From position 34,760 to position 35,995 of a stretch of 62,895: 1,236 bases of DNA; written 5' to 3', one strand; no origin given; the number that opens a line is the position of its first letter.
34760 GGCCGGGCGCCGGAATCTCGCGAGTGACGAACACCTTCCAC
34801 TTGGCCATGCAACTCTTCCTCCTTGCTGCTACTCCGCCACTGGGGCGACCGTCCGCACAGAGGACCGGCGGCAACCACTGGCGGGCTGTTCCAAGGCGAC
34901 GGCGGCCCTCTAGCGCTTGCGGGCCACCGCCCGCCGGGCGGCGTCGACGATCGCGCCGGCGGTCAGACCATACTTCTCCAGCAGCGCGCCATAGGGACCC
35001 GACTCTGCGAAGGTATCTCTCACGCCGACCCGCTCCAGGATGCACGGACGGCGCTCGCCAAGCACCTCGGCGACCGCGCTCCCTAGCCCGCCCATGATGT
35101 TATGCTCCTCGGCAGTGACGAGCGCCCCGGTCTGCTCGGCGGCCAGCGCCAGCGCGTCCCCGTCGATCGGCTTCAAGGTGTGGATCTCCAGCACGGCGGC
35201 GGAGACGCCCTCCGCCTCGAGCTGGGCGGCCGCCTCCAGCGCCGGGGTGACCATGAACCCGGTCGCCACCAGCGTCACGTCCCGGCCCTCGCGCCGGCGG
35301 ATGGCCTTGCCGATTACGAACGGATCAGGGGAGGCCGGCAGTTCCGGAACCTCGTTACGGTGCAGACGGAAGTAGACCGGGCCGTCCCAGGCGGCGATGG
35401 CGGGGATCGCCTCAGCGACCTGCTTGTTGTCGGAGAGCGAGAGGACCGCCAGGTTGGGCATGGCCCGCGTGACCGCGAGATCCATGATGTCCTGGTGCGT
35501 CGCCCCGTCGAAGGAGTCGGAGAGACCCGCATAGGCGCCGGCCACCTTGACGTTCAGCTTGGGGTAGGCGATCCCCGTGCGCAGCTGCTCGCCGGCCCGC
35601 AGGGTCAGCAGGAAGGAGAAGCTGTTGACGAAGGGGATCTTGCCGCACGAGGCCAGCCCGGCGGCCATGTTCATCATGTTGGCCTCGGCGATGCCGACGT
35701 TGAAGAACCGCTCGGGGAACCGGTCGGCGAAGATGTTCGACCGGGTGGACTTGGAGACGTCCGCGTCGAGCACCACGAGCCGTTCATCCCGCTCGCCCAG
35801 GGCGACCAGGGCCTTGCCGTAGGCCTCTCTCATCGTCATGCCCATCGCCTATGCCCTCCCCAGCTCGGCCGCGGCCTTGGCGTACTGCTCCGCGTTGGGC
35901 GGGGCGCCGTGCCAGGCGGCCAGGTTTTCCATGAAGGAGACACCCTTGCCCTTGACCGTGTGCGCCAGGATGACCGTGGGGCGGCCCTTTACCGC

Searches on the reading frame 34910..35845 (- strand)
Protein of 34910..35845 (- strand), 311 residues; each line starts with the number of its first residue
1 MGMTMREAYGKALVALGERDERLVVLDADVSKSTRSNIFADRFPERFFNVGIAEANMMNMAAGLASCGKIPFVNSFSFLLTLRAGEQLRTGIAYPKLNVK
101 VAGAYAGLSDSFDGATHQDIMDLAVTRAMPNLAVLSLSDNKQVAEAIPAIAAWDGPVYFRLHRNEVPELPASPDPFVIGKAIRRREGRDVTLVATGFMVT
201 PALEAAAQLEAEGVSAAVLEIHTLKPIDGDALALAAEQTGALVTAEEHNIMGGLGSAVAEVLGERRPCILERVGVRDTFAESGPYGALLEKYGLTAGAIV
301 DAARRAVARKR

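Call 21: find_related_loci(query=window:34910-35845:-, collection=genome_contigs, flank=1000)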
Query window:34910-35845:- (311 aa) in genome_contigs; peptide patterns used: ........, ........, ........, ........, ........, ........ (x = any residue, [..] = any of these).
145 stretches matched a pattern; 70 encode a relative of the query (tblastn E <= 1e-3); 70 distinct loci.
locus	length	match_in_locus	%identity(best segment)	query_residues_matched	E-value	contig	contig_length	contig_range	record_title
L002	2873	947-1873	59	2-310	2e-121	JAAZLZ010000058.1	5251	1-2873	MAG: Bacillota bacterium isolate AS23ysBPME_287 54626_AS23, whole genome shotgun sequence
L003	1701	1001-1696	75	1-232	1e-119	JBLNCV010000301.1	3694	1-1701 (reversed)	MAG: Syntrophothermus sp. isolate MAG116 PRJNA950955_bin24_renamed_300, whole genome shotgun sequence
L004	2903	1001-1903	51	1-301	5e-96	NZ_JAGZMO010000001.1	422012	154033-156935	MAG: Veillonella sp. isolate L3_121_000G1_dasL3_121_000G1_concoct_32 L3_121_000G1_scaffold_3, whole genome shotgun seque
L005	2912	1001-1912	51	6-310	4e-95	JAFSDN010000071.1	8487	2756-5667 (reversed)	MAG: Clostridia bacterium isolate RGIG3044 Goat_Rectum-4__c470832, whole genome shotgun sequence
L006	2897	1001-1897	49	5-303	2e-92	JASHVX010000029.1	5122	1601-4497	MAG: Nitrososphaerales archaeon isolate JOPF216 JOPF_NEAR_contig_282663, whole genome shotgun sequence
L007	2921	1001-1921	49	5-311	1e-91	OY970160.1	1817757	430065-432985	MAG: uncultured Nitrososphaerales archaeon isolate MFD09222.bin.1.114 genome assembly, chromosome: 1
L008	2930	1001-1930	47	3-311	7e-91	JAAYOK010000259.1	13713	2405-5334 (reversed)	MAG: Bacillota bacterium isolate AS21ysBPME_352 178141_AS21, whole genome shotgun sequence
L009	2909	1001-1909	49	7-307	1e-90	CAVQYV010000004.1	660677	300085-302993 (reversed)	MAG: uncultured candidate division NC10 bacterium isolate MFD00032.bin.1.264 genome assembly, contig: contig_33911, whol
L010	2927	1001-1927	48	3-311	1e-90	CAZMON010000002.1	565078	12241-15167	MAG TPA_asm: uncultured Nitrosopumilales archaeon isolate SRP119689_co1_340 genome assembly, contig: NODE_3_length_56507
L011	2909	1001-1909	49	5-307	2e-90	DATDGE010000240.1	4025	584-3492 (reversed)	MAG TPA_asm: Nitrososphaerales archaeon isolate SMAG_U244 k141_275177, whole genome shotgun sequence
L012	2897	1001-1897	49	5-303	5e-90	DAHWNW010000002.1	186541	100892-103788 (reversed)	MAG TPA_asm: Thaumarchaeota archaeon isolate clean1402 NODE_2_length_186541_cov_11.704651, whole genome shotgun sequence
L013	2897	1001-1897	49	5-303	5e-90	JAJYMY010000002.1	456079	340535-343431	MAG: archaeon isolate DBS2-4.bin21 NODE_10_length_456079_cov_3.97544, whole genome shotgun sequence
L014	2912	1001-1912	50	6-310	2e-89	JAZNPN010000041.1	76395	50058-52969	MAG: Clostridia bacterium isolate T1900044834_TS20190300.MAGScoT_cleanbin_000004 SGB_2910_k141_602919, whole genome shot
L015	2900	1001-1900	49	4-303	1e-89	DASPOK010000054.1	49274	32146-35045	MAG TPA_asm: Nitrososphaerales archaeon isolate SMAG_U12145 k141_1105484, whole genome shotgun sequence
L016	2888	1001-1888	51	6-301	1e-89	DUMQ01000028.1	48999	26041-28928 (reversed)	MAG TPA_asm: Bacillota bacterium isolate AS04akNAM_80 11960_AS04, whole genome shotgun sequence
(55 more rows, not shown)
